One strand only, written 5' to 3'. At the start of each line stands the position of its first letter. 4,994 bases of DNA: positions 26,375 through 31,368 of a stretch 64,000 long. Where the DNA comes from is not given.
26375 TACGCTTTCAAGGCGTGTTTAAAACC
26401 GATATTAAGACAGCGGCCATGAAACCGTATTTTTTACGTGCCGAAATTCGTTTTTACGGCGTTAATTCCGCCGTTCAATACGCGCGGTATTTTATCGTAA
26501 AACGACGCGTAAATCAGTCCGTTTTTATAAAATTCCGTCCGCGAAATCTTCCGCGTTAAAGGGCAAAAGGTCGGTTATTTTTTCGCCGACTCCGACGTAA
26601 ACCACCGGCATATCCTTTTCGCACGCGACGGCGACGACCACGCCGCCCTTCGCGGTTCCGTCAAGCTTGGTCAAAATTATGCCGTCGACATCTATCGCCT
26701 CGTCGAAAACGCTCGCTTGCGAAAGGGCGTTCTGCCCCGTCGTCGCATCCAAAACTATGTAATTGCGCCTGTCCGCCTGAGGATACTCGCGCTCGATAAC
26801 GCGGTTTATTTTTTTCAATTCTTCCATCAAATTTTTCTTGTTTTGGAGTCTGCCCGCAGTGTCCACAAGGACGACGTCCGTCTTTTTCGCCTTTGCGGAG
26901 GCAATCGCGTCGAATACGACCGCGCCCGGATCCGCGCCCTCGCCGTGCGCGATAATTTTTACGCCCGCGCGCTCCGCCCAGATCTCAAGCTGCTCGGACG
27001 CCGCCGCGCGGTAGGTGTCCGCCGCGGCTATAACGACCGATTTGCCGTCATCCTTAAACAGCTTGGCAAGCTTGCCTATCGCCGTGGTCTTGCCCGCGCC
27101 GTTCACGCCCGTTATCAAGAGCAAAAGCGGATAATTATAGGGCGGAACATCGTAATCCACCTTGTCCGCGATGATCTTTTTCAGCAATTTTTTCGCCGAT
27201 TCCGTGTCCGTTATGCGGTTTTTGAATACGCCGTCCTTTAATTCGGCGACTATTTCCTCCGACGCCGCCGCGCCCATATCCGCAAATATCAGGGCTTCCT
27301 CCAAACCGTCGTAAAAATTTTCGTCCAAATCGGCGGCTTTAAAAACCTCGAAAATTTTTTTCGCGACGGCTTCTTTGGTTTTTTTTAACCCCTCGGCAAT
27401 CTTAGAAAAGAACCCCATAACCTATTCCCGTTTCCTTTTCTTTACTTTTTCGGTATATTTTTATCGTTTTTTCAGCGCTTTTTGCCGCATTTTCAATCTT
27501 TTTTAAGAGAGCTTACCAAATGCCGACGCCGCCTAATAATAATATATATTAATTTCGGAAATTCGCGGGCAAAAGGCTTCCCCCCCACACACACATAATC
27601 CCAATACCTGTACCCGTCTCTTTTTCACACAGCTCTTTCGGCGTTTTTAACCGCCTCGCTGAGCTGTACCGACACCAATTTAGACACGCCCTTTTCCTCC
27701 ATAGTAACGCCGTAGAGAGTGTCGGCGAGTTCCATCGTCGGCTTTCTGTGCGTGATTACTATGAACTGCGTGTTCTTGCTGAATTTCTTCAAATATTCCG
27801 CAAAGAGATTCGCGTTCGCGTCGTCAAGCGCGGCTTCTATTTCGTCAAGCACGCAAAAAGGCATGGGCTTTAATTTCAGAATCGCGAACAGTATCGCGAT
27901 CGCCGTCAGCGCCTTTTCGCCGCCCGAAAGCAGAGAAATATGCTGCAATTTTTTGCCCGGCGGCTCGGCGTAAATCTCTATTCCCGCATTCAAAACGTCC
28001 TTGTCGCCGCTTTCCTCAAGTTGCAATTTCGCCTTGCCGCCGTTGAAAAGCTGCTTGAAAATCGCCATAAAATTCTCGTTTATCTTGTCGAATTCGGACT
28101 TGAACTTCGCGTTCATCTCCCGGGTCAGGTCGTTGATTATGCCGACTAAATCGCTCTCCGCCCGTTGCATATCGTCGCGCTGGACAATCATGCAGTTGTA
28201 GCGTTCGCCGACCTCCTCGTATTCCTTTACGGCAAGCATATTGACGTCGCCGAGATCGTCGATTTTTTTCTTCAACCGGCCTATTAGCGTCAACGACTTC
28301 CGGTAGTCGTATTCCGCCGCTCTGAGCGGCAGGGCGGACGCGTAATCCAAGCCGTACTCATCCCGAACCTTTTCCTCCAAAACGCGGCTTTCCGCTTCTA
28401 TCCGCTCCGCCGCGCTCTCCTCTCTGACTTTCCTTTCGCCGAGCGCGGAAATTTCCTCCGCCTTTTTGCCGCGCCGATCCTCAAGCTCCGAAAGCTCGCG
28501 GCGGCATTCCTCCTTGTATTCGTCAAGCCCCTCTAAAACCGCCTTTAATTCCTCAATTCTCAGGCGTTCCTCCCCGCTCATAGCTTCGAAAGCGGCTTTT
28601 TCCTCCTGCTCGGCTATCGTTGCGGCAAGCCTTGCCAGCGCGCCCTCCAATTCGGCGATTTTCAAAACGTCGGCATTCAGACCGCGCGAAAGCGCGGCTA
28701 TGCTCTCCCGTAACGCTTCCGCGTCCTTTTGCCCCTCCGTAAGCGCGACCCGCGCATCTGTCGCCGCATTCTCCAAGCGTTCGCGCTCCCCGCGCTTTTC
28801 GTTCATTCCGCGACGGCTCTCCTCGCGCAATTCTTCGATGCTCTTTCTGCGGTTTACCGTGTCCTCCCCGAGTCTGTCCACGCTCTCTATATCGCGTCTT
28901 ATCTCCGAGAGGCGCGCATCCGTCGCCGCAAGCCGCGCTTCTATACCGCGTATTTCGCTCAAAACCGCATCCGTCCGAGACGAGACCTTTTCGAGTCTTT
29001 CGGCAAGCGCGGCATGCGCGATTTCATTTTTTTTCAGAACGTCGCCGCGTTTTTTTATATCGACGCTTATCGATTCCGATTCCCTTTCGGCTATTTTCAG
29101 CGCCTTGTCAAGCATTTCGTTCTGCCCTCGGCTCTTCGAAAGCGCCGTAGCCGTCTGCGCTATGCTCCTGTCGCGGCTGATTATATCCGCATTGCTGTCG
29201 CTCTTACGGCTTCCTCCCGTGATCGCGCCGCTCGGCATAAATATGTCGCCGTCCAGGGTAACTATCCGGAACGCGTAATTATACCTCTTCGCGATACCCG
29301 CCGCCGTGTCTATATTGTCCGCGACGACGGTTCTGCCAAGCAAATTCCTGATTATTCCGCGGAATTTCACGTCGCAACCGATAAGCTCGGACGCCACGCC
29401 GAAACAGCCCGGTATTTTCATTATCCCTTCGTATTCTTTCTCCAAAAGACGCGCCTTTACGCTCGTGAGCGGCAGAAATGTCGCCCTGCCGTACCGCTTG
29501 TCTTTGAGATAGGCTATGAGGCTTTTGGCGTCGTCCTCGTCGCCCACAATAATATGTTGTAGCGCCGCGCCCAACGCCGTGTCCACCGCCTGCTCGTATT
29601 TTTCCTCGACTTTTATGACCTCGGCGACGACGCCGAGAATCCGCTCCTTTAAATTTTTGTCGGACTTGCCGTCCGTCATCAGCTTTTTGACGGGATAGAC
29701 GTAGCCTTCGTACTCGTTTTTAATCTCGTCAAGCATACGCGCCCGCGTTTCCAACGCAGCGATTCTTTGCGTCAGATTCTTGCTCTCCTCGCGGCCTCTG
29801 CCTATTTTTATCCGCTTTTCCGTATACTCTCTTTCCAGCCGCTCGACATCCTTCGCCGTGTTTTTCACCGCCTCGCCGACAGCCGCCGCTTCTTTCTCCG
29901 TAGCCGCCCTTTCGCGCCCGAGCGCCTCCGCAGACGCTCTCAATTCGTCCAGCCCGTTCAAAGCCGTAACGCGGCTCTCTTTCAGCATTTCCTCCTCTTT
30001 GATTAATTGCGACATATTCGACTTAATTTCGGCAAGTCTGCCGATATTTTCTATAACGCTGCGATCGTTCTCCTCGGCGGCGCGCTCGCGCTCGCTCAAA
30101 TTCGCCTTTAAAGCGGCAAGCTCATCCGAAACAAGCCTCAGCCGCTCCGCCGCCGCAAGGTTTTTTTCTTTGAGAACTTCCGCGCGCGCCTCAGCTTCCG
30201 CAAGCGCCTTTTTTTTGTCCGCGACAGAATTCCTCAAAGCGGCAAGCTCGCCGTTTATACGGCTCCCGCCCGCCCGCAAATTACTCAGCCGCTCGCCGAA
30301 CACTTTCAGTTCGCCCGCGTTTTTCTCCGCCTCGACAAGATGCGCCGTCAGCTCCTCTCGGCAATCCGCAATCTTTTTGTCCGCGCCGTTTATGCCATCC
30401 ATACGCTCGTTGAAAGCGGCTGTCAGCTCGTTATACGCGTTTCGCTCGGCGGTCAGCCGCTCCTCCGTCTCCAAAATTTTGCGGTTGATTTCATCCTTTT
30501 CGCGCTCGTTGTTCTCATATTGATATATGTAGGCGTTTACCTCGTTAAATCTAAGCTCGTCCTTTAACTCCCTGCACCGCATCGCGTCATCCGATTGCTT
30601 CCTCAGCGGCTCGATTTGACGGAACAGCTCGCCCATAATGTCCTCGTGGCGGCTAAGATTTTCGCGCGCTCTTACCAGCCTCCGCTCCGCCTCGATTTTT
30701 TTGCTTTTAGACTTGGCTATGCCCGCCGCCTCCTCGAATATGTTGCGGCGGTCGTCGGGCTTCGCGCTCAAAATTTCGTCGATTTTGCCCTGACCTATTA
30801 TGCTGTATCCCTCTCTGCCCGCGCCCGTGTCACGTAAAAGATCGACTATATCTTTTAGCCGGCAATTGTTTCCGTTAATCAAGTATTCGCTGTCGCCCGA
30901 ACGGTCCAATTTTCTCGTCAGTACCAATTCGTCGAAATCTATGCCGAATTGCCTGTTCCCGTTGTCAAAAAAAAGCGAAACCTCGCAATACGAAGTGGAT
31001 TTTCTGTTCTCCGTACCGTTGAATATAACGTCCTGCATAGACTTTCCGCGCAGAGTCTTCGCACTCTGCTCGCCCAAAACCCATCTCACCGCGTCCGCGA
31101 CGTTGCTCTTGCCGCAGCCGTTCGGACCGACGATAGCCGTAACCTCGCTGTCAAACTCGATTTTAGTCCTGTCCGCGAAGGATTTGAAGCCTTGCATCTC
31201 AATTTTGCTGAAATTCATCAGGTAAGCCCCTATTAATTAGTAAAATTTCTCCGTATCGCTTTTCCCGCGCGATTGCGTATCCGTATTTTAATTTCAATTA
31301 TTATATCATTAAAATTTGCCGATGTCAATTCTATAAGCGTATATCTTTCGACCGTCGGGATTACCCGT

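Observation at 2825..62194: Dense family of ~65-bp hairpin repeats (REP1) in almost every intergenic region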

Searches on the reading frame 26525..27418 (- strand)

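Call 52: search_protein_families(library=pfam, proteins=[window:26525-27418:-], max_evalue=0.01)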
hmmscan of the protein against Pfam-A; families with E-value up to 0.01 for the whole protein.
window:26525-27418:- (297 aa): 21 families
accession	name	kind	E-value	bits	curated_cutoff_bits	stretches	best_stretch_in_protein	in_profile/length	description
PF00448.28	SRP54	-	2.4e-74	249.7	22.7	1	99-297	3-195/196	SRP54-type protein, GTPase domain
PF02881.24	SRP54_N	-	1e-09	38.9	22.4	1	20-81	3-73/75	SRP54-type protein, helical bundle domain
PF13604.12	AAA_30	-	1.8e-07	31.6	27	1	99-195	20-104/191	AAA domain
PF06414.18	Zeta_toxin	-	1.5e-06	28.2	22.3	1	92-206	11-122/199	Zeta toxin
PF13401.12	AAA_22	-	4.6e-05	24.2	27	1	98-207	6-110/130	AAA domain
PF13407.12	Peripla_BP_4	-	8.3e-05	22.7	35.1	0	221-275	32-86/258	Periplasmic binding protein domain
PF02492.25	cobW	-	0.00015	21.9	20.7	1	100-257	3-158/180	CobW/HypB/UreG, nucleotide-binding domain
PF03266.21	NTPase_1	-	0.00031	21.1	23.9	0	100-128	2-30/168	NTPase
PF03308.22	MeaB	-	0.00066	19.2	23.1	1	100-134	36-70/273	Methylmalonyl Co-A mutase-associated GTPase MeaB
PF00005.33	ABC_tran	-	0.00071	20.6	25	1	100-180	14-85/137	ABC transporter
PF13245.12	AAA_19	-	0.00093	19.8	25.1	1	99-202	13-115/134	AAA domain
PF13207.12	AAA_17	-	0.00097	19.9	27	1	103-203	1-94/136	AAA domain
PF13173.12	AAA_14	-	0.0012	19.2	27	0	99-174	4-73/129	AAA domain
PF01656.29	CbiA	-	0.0016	18.8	25.4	1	107-255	9-86/125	CobQ/CobB/MinD/ParA nucleotide binding domain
PF13191.12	AAA_16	-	0.0022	18.9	32.6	1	97-162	24-85/167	AAA ATPase domain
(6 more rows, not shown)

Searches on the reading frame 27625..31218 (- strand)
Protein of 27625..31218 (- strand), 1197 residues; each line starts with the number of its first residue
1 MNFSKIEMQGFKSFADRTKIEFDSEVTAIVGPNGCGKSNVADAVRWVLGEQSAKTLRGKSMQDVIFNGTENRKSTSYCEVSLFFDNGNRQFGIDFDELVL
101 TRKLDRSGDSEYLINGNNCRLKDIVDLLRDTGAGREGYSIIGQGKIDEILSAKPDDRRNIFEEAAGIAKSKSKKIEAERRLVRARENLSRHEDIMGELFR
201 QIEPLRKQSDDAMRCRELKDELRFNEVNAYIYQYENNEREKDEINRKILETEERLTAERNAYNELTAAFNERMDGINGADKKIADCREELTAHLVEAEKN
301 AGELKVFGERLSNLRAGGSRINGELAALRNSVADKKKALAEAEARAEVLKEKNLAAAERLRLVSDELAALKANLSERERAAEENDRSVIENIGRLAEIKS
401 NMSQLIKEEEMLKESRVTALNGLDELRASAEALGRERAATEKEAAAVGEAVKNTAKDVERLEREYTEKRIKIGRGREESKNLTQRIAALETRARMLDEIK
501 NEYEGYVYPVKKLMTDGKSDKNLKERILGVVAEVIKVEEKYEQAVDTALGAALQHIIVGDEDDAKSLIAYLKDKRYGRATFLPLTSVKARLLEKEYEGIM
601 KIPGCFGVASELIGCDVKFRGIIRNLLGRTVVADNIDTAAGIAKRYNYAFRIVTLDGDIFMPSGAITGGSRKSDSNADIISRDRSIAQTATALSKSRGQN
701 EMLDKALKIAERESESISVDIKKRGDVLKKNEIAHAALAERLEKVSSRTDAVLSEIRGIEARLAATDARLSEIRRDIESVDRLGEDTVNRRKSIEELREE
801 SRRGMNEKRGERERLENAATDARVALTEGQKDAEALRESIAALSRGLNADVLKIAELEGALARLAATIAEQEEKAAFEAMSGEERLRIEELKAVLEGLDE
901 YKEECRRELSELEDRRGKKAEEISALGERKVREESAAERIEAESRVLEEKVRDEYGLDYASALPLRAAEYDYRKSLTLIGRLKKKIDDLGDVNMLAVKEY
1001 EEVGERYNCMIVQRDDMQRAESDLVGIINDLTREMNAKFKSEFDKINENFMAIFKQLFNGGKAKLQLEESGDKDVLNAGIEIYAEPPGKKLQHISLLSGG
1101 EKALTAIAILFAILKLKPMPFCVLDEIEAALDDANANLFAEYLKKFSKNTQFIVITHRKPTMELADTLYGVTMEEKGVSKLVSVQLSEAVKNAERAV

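Call 11: search_protein_families(library=pfam, proteins=[window:27625-31218:-])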
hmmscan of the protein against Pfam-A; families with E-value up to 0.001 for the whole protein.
window:27625-31218:- (1197 aa): 7 families
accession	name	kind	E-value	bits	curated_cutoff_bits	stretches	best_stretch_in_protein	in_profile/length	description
PF02463.25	SMC_N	-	1.3e-76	257.4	40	1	4-1180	3-220/220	RecF/RecN/SMC N terminal domain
PF06470.18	SMC_hinge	-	1.5e-30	106.4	22.5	1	525-642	2-115/116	SMC proteins Flexible Hinge Domain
PF13175.12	AAA_15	-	3e-13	50.6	32.1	1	1-340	1-244/374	AAA ATPase domain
PF13304.12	AAA_21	-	8.6e-13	49.4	27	2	26-109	1-84/304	AAA domain, putative AbiEii toxin, Type IV TA system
PF13476.12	AAA_23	-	6.3e-11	43.7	27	1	5-255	1-200/201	AAA domain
PF00005.33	ABC_tran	-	5.8e-06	27.4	25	0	24-78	11-64/137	ABC transporter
PF13555.12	AAA_29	-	7e-05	22.9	27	1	7-49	5-47/61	P-loop containing region of AAA domain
